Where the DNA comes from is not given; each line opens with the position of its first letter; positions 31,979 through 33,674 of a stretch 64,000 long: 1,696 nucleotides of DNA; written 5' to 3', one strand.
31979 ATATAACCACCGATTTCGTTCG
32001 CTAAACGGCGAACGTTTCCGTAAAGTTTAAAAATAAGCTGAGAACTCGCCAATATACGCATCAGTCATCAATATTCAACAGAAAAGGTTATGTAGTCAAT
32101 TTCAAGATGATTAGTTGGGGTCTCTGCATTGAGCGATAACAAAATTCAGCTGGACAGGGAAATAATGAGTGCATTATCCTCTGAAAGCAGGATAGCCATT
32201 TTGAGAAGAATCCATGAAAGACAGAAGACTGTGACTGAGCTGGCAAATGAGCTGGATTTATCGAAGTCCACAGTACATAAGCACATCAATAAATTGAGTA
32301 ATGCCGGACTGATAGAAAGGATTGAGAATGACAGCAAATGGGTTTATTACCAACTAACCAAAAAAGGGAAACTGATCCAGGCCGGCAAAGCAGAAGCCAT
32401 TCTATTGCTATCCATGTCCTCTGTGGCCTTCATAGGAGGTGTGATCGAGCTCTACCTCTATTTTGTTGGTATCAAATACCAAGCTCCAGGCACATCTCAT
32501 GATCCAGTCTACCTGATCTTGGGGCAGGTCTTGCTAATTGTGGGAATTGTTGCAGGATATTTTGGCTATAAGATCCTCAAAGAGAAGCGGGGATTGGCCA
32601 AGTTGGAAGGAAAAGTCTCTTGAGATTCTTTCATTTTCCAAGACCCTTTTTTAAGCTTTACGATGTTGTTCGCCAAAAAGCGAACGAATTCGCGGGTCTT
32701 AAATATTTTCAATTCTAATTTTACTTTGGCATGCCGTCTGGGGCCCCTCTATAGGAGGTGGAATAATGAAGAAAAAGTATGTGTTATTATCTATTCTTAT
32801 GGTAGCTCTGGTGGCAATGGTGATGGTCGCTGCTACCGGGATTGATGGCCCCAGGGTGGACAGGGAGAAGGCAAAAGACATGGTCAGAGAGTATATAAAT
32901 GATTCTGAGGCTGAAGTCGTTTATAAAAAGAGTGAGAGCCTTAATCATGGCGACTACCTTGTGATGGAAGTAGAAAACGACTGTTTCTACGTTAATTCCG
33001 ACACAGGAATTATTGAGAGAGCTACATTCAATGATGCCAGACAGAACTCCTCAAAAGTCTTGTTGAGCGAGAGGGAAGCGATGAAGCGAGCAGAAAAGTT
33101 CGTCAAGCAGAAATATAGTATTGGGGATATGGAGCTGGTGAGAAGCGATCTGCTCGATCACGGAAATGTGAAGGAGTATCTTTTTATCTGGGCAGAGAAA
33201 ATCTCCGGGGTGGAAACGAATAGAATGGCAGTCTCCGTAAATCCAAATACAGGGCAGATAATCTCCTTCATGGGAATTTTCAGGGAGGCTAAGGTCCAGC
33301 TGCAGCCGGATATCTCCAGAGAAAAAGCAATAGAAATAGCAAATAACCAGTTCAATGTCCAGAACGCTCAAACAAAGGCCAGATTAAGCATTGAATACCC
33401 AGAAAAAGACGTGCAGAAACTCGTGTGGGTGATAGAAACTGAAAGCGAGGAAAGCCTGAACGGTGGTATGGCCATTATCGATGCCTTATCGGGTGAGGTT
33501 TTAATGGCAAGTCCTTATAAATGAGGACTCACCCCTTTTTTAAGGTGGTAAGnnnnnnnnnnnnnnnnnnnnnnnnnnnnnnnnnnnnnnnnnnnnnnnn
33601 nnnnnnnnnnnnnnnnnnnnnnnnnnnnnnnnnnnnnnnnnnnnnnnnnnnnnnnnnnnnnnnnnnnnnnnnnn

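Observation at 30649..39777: Twice-repeated five-part cassette: secreted hydrolase, membrane-anchored ArsR-type regulator, secreted cargo, terminator, ~210-aa anchored protein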

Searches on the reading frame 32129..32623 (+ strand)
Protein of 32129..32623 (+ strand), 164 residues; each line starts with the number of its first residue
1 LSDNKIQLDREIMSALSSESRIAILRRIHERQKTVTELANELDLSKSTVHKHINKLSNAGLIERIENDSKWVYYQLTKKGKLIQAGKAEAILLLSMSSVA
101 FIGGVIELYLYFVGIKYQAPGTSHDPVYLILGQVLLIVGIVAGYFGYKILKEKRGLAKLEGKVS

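Call 7: search_protein_families(library=pfam, proteins=[window:32129-32623:+], max_evalue=0.01)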
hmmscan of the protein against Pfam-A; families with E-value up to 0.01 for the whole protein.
window:32129-32623:+ (164 aa): 50 families (the best 25 are shown)
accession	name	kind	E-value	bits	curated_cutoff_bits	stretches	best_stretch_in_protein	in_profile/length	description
PF12840.13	HTH_20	-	1.6e-13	50.8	27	1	16-64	1-50/51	Helix-turn-helix domain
PF01022.26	HTH_5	-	2.4e-11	43.7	22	1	19-63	2-46/47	Bacterial regulatory protein, arsR family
PF25213.1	HVO_A0261_N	-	5.8e-11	42.6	35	1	12-84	4-71/86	HVO_A0261 N-terminal domain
PF13412.12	HTH_24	-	2.7e-09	36.9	21.9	1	22-63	6-48/48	Winged helix-turn-helix DNA-binding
PF12802.13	MarR_2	-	4e-09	37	27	1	23-68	9-56/61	MarR family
PF09339.16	HTH_IclR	-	1.2e-07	31.8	22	1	23-64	7-50/52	IclR helix-turn-helix domain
PF01047.28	MarR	-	2.3e-07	31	24.6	1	19-67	3-52/59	MarR family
PF25212.1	HVO_A0114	-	3.9e-07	30.2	27.6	1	13-69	16-73/84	HVO_A0114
PF14947.12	HTH_45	-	5.3e-07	30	25.5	1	23-83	10-65/77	Winged helix-turn-helix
PF08279.18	HTH_11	-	6e-07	29.7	25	1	23-65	4-46/55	HTH domain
PF13463.12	HTH_27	-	8.3e-07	29.6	22.2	1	21-80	5-68/68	Winged helix DNA-binding domain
PF01978.25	TrmB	-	3.3e-06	27.3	25.6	1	30-73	20-62/68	Sugar-specific transcriptional regulator TrmB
PF08220.18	HTH_DeoR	-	1.1e-05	25.5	21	1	24-65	5-47/57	DeoR-like helix-turn-helix domain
PF01325.25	Fe_dep_repress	-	2.8e-05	24.7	26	1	34-63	24-53/60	Iron dependent repressor, N-terminal DNA binding domain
PF04967.18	HTH_10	-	3.3e-05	24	23.1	1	31-55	22-46/53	HTH DNA binding domain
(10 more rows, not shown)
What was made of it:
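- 32129..32623 (+): regX: an ArsR-type wHTH (about residues 12-84), TM1 (~90-113), an 11-aa outer loop, TM2 and a basic tail. Pfam HTH_20/HTH_5 (call 7).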

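Call 24: find_homologous_proteins(query=window:32129-32623:+, max_evalue=0.001)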
Query window:32129-32623:+ (164 aa): 12 proteins with E <= 0.001 among 99 candidates.
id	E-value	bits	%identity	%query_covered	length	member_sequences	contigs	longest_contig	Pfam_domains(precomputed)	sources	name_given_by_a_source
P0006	9.6e-89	313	90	100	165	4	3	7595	PF08279.19,PF25212.3,PF01978.26,PF01022.27,PF09339.17,PF12802.14,PF01325.26,PF25213.2,PF14947.13,PF01047.29,PF12840.14,PF13412.13,PF13463.13,PF08220.19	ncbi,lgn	ncbi:MAG: ArsR/SmtB family transcription factor [Halobacteriota archaeon]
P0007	4.2e-50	187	56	97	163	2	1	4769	PF12840.14,PF13412.13,PF13463.13,PF01978.26,PF01022.27,PF09339.17,PF12802.14,PF25213.2,PF14947.13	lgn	-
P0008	9.7e-46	173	54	97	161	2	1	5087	PF08279.19,PF25212.3,PF01978.26,PF01022.27,PF09339.17,PF12802.14,PF01325.26,PF25213.2,PF14947.13,PF01047.29,PF12840.14,PF13412.13,PF13463.13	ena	-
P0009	2.5e-23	101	38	89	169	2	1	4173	PF12840.14,PF01022.27,PF09339.17,PF25213.2,PF14947.13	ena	-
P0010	1.3e-21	95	45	67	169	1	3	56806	PF01047.29,PF12840.14,PF13412.13,PF08279.19,PF21476.5,PF01978.26,PF01022.27,PF09339.17,PF12802.14,PF25213.2,PF14947.13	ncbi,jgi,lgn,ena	-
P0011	1.8e-21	95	39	85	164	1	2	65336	PF08279.19,PF21476.5,PF25212.3,PF01978.26,PF01022.27,PF13518.13,PF09339.17,PF12802.14,PF25213.2,PF14947.13,PF01047.29,PF12840.14,PF13412.13,PF13463.13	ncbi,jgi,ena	-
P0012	4.8e-21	93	43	66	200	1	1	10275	PF12840.14,PF25212.3,PF01978.26,PF01022.27,PF09339.17,PF07381.18,PF12802.14,PF25213.2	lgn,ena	-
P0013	1.5e-19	88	48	63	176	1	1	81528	PF12840.14,PF13412.13,PF25212.3,PF01978.26,PF01022.27,PF09339.17,PF25213.2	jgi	jgi:DNA-binding transcriptional ArsR family regulator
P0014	1.9e-19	88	40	74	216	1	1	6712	PF01047.29,PF12840.14,PF13463.13,PF01978.26,PF01022.27,PF09339.17,PF25213.2,PF14947.13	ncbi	-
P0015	2.2e-18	85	34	91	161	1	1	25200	PF21476.5,PF25212.3,PF01978.26,PF01022.27,PF04967.19,PF03965.23,PF09339.17,PF12802.14,PF25213.2,PF01047.29,PF12840.14,PF13412.13,PF13463.13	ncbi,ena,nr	ncbi:MAG: winged helix-turn-helix transcriptional regulator [Candidatus Aenigmarchaeota archaeon]|nr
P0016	2.7e-18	84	47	65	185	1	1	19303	PF12840.14,PF13412.13,PF01022.27,PF09339.17,PF25213.2,PF14947.13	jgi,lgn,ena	-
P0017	4.5e-18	84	49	61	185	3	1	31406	PF12840.14,PF01022.27,PF09339.17,PF25213.2,PF14947.13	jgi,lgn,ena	-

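Call 30: search_protein_families(library=ncbifam, proteins=[window:32129-32623:+], max_evalue=0.01)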
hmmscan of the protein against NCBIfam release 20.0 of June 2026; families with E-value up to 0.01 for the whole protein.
window:32129-32623:+ (164 aa): 42 families (the best 25 are shown)
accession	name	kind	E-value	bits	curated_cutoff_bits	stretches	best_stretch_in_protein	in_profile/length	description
NF033788.1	HTH_metalloreg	subfamily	3.7e-16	58.7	55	1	11-78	3-70/77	metalloregulator ArsR/SmtB family transcription factor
NF033789.1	repress_SdpR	subfamily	2.5e-11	43.3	100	1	13-77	2-65/79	autorepressor SdpR family transcription factor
NF045707.1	Dbac_1936_reg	equivalog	1.5e-10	40.9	115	1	12-79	10-76/99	ArsR/SmtB-type metalloregulator TsoR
NF040939.2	trans_reg_lrs14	equivalog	3e-09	36.8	90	1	18-70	20-74/103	Lrs14 family HTH-type transcriptional regulator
NF053606.1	Sta1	subfamily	9.4e-09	35.3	80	1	19-69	20-71/100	Sta1 family transcriptional regulator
TIGR01884.1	cas_HTH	subfamily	4.9e-08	32.6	60.2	1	7-78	130-200/202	CRISPR-associated CARF protein Csa3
NF053755.1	MsvR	equivalog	1.4e-07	31.5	220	1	12-68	6-64/236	transcriptional factor MsvR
NF004170.0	PRK05638.1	equivalog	2.8e-07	29.4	421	1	19-82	371-436/442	threonine synthase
NF038251.1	AdcR_fam_Zn_TF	equivalog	3.2e-07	30.7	175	1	24-84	41-103/143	zinc-dependent MarR family transcriptional regulator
NF050133.1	TransRegFabT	equivalog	1.6e-06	28.5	200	1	30-83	41-96/138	fatty acid biosynthesis transcriptional regulator FabT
NF053610.1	Sso10a_fam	subfamily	2.4e-06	27.5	60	1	23-81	9-61/64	Sso10a family chromatin protein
NF041413.1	ArsR_Rv2640c_fam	equivalog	6.2e-06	26.6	155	1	15-75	38-100/118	Rv2640c family ArsR-like transcriptional regulator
NF040642.1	sulf_sens_BigR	equivalog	6.2e-06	26.2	155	1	12-84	13-86/95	sulfite-sensing transcriptional repressor BigR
NF041397.1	TranRegGlpR_Halo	equivalog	1.1e-05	25.3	300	1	21-65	7-52/253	HTH-type transcriptional regulator GlpR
NF047906.1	CdPbTransRegCmtR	equivalog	2.7e-05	24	150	1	12-78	14-79/104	Cd(II)/Pb(II)-sensing metalloregulatory transcriptional regulator CmtR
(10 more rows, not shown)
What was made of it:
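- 32129..32623 (+): NCBIfam NF033788 scores 58.7 against a cut-off of 55 (call 30).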

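Call 45: find_encoding_contigs(protein=P0010, flank=6000, max_places=1)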
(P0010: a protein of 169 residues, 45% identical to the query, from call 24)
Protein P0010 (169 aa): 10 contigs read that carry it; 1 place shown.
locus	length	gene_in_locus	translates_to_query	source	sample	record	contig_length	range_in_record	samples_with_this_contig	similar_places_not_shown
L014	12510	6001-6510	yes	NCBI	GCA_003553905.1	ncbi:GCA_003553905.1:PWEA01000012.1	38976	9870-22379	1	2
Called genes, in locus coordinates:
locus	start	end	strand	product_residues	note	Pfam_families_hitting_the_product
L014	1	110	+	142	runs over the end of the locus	PF19479:DUF6015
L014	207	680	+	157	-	PF19479:DUF6015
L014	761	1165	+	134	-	-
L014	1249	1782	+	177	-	-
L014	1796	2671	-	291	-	PF03851:UvdE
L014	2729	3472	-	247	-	-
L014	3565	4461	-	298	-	PF24034:DUF7343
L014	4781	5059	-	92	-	PF20068:Amphi-Trp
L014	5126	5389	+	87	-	PF01022:HTH_5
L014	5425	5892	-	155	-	-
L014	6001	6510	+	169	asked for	PF25213:HVO_A0261_N, PF12840:HTH_20, PF01022:HTH_5, PF08279:HTH_11 (weak), PF09339:HTH_IclR, PF12802:MarR_2 (weak), PF13412:HTH_24, PF14947:HTH_45 (weak), +3 more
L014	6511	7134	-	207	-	PF05175:MTS (weak), PF13847:Methyltransf_31, PF09445:Methyltransf_15, PF13649:Methyltransf_25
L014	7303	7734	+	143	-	PF27746:Small_heat_shock_put (weak), PF00011:HSP20, PF17886:ArsA_HSP20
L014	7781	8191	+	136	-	-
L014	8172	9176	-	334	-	PF01137:RTC, PF05189:RTC_insert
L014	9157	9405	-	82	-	-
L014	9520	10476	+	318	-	PF01336:tRNA_anti-codon, PF01966:HD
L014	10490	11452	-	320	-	-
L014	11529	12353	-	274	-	-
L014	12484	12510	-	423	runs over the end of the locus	PF00753:Lactamase_B, PF23023:Anti-Pycsar_Apyc1, PF16661:Lactamase_B_6, PF12706:Lactamase_B_2 (weak), PF10996:Beta-Casp, PF07521:RMMBL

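Call 46: find_encoding_contigs(protein=P0015, flank=6000, max_places=1)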
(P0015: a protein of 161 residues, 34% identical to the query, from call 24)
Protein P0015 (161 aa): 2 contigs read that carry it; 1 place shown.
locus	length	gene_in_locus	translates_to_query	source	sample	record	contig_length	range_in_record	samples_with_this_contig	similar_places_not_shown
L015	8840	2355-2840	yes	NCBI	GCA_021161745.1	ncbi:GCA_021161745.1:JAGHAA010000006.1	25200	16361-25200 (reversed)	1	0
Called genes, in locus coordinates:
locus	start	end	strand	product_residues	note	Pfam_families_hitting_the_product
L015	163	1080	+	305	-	PF01978:TrmB (faint), PF12802:MarR_2 (faint), PF13412:HTH_24, PF24034:DUF7343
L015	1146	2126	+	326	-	-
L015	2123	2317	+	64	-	-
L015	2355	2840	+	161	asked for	PF25213:HVO_A0261_N, PF01022:HTH_5, PF01047:MarR (weak), PF01978:TrmB (weak), PF12802:MarR_2 (weak), PF12840:HTH_20, PF13412:HTH_24, PF09339:HTH_IclR, +5 more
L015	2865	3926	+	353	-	-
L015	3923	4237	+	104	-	-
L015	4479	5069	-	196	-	-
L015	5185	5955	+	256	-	PF01656:CbiA, PF06564:CBP_BcsQ, PF09140:MipZ, PF10609:ParA, PF13614:AAA_31, PF13500:AAA_26, PF00142:Fer4_NifH, PF10609:ParA, +1 more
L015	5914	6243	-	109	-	PF13412:HTH_24 (faint)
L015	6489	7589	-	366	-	PF04389:Peptidase_M28 (weak), PF01546:Peptidase_M20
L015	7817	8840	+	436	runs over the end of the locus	PF00070:Pyr_redox (faint), PF00890:FAD_binding_2 (faint), PF01266:DAO (faint), PF03486:HI0933_like, PF12831:FAD_oxidored (weak), PF13450:NAD_binding_8 (weak), PF21688:FAD-depend_C, PF01134:GIDA (weak), +2 more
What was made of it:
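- Tried and rejected: L014 and L015 have different, non-secretome contexts (calls 45, 46), so the regulon description applies to the K-S-[ST] helix subgroup and not to the whole superfamily.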

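Call 52: find_related_loci(query=A4, collection=genome_contigs, flank=4000)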
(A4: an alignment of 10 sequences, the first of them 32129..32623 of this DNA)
Query A4 (164 aa) in genome_contigs; peptide patterns used: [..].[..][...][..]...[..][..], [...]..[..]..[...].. (x = any residue, [..] = any of these).
270 stretches matched a pattern; 183 encode a relative of the query (tblastn E <= 1e-3); the best 80 are kept; 80 distinct loci.
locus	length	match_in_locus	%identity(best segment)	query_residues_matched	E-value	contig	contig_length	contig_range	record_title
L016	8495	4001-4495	90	1-164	1e-96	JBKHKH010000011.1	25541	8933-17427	MAG: Archaeoglobaceae archaeon isolate D5M17_2 NODE_16_length_25541_cov_5.953975, whole genome shotgun sequence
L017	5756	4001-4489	39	3-158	4e-34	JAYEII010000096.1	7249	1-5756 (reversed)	MAG: Methanobacteriota archaeon isolate MAG195 MAG195_98, whole genome shotgun sequence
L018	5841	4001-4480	42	5-155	7e-34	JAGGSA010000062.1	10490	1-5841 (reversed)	MAG: Methanomicrobia archaeon isolate AUK010 PB_MANV_010_c_000000000350, whole genome shotgun sequence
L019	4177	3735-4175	42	4-139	6e-32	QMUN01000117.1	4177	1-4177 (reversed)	MAG: Thermococci archaeon isolate B48_G16 B48_Guay16_scaffold_25587, whole genome shotgun sequence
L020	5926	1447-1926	36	3-148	1e-29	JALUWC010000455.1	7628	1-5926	MAG: Geoglobus sp. isolate 128-326_metabat2_scaf2bin.087 128-326_scaffold_5219_c1, whole genome shotgun sequence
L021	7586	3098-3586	34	4-158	2e-29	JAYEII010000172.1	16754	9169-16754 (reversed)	MAG: Methanobacteriota archaeon isolate MAG195 MAG195_177, whole genome shotgun sequence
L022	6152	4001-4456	39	4-146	3e-29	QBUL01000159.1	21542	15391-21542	ANME-1 cluster archaeon GoMg1 GOMG1_31, whole genome shotgun sequence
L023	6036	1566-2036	38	3-148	5e-29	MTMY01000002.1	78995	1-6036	MAG: Archaeoglobus sp. JdFR-37 JGI24020J35080_1000137, whole genome shotgun sequence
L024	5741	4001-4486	33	4-158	9e-29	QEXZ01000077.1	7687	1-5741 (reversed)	MAG: Methanomicrobiales archaeon isolate M5.MMPM 77, whole genome shotgun sequence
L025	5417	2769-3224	39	4-146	1e-28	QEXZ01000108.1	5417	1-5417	MAG: Methanomicrobiales archaeon isolate M5.MMPM 108, whole genome shotgun sequence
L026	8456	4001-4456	40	4-146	3e-28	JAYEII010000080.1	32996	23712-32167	MAG: Methanobacteriota archaeon isolate MAG195 MAG195_82, whole genome shotgun sequence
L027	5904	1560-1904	45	1-114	7e-28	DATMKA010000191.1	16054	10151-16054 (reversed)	MAG TPA_asm: Thermoplasmatota archaeon isolate SMAG_U13584 k141_250862, whole genome shotgun sequence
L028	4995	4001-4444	42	3-148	6e-28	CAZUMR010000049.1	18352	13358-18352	MAG TPA_asm: uncultured archaeon isolate binchicken_co219_213 genome assembly, contig: k141_1004534, whole genome shotgu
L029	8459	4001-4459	39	4-142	4e-27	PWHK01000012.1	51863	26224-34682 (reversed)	MAG: Candidatus Aenigmatarchaeota archaeon isolate T1Sed10_130 T1-Sed10-C347, whole genome shotgun sequence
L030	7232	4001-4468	37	4-149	3e-27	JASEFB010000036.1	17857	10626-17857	MAG: archaeon isolate Yes46-13 NODE_37_length_17857_cov_71.008314, whole genome shotgun sequence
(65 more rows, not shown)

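Call 67: search_protein_families(library=pfam, proteins=[L024:528-1493:+, L024:2109-3341:+, L017:859-3285:+, L018:2787-3992:+, L030:2995-3903:+], max_evalue=0.1)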
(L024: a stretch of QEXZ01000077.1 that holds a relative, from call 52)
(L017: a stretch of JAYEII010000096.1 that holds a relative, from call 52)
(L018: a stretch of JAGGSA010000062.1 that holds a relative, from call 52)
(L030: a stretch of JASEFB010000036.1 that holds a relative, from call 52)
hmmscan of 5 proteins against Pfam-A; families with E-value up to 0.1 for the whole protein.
L024:528-1493:+ (321 aa): 1 family
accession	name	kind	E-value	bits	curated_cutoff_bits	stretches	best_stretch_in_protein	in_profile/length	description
PF06006.17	DUF905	-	0.05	14.1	22.3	0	181-197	40-56/70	Bacterial protein of unknown function (DUF905)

L024:2109-3341:+ (410 aa): 1 family
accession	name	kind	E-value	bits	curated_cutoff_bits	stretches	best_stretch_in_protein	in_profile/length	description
PF07199.16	DUF1411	-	0.096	12.8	22.3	0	126-184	64-122/194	Protein of unknown function (DUF1411)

L017:859-3285:+ (808 aa): 3 families
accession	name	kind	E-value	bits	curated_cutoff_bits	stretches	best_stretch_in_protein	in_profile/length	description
PF00082.27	Peptidase_S8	-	8.7e-29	101.2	21.8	1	297-550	38-282/288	Subtilase family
PF04151.21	PPC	-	0.00042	21.6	25.9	1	600-672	7-68/70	Bacterial pre-peptidase C-terminal domain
PF13179.11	DUF4006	-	0.015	15.6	22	1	13-42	15-44/64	Family of unknown function (DUF4006)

L018:2787-3992:+ (401 aa): 0 families

L030:2995-3903:+ (302 aa): 0 families

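Call 84: search_protein_families(library=padloc, proteins=[window:32129-32623:+], max_evalue=0.001)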
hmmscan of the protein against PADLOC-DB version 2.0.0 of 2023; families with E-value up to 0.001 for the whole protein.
window:32129-32623:+ (164 aa): 23 families
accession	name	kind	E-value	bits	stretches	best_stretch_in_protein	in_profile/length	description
PDLC01438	Csa3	-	1.1e-15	56.5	1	3-82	132-207/305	"CAS-I,CAS-II,CAS-III,CAS-IV,CAS-V,CAS-VI; associated_signaling"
PDLC01720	Csa3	-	1e-14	53.1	1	2-93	8-94/118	Csa3_1_CAS-I-II-III-IV-V-VI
PDLC01044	Csa3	-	2.8e-11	41.7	1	7-83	123-193/194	Type I-A associated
PDLC01848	CARF3--CARF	-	2.8e-11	41.4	1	6-83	124-192/197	-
PDLC01879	CARF3--CARF_TM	-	4.5e-10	37.5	1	17-82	154-215/222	-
PDLC01863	CARF3--CARF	-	1.7e-09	35.7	1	17-83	117-180/182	-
PDLC01858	CARF3--CARF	-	2.2e-09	35.5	1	15-69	141-194/204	-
PDLC01849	CARF3--CARF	-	3e-09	34.9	1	11-83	130-195/197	-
PDLC01434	CasR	-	1.7e-08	32.5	1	8-81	119-187/191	"CAS-I,CAS-II,CAS-III,CAS-IV,CAS-V,CAS-VI; associated_signaling"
PDLC01866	CARF3--CARF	-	3e-08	31.9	1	22-83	142-203/207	-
PDLC01852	CARF3--CARF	-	3e-08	31.9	1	13-83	137-207/208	-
PDLC01268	CasR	-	1.3e-07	29.8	1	18-78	123-178/179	"CAS-I,CAS-II,CAS-III,CAS-IV,CAS-V,CAS-VI; associated_signaling"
PDLC01853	CARF3--CARF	-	7.1e-07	27.1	1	24-68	146-190/209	-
PDLC01875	CARF3--CARF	-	9.7e-07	26.8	1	14-83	142-210/219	-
PDLC01850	CARF3--CARF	-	1.1e-06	26.6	1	10-81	137-205/209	-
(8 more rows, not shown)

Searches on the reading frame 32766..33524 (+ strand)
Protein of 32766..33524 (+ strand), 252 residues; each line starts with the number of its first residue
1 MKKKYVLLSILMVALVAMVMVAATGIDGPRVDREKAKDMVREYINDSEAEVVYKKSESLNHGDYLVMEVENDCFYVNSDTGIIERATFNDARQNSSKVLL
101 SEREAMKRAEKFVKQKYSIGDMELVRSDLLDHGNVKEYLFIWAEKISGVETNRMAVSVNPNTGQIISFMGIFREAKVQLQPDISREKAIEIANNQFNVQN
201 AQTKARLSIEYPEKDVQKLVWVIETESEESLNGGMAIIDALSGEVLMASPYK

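Call 7: search_protein_families(library=pfam, proteins=[window:32766-33524:+], max_evalue=0.01)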
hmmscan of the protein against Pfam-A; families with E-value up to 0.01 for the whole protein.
window:32766-33524:+ (252 aa): 4 families
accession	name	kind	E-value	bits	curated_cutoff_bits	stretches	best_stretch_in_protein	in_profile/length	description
PF03413.25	PepSY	-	1.8e-09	38.2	24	1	183-246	2-57/60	Peptidase propeptide and YPEB domain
PF16244.11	DUF4901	-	4.5e-08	33.8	27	1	121-213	17-106/148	YcdB, YcdC repeated domain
PF14620.12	YPEB_PepSY1-2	-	3.9e-05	24.3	31.7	0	96-194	37-126/195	YpeB sporulation, PepSY1 and PepSY2 domains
PF13734.11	Inhibitor_I69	-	0.0029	18.5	25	0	100-116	4-20/98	Spi protease inhibitor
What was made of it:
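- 32766..33524 (+): Secreted PepSY / DUF4901 protein. Pfam PepSY E=1.8e-9 (call 7).
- On PepSY domain proteins: PF03413 E=1.8e-9 and DUF4901 E=4.5e-8 for 32766-33524 (call 7).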

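Call 84: search_protein_families(library=padloc, proteins=[window:32766-33524:+], max_evalue=0.001)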
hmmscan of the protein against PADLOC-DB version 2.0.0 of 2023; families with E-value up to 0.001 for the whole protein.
window:32766-33524:+ (252 aa): 0 families
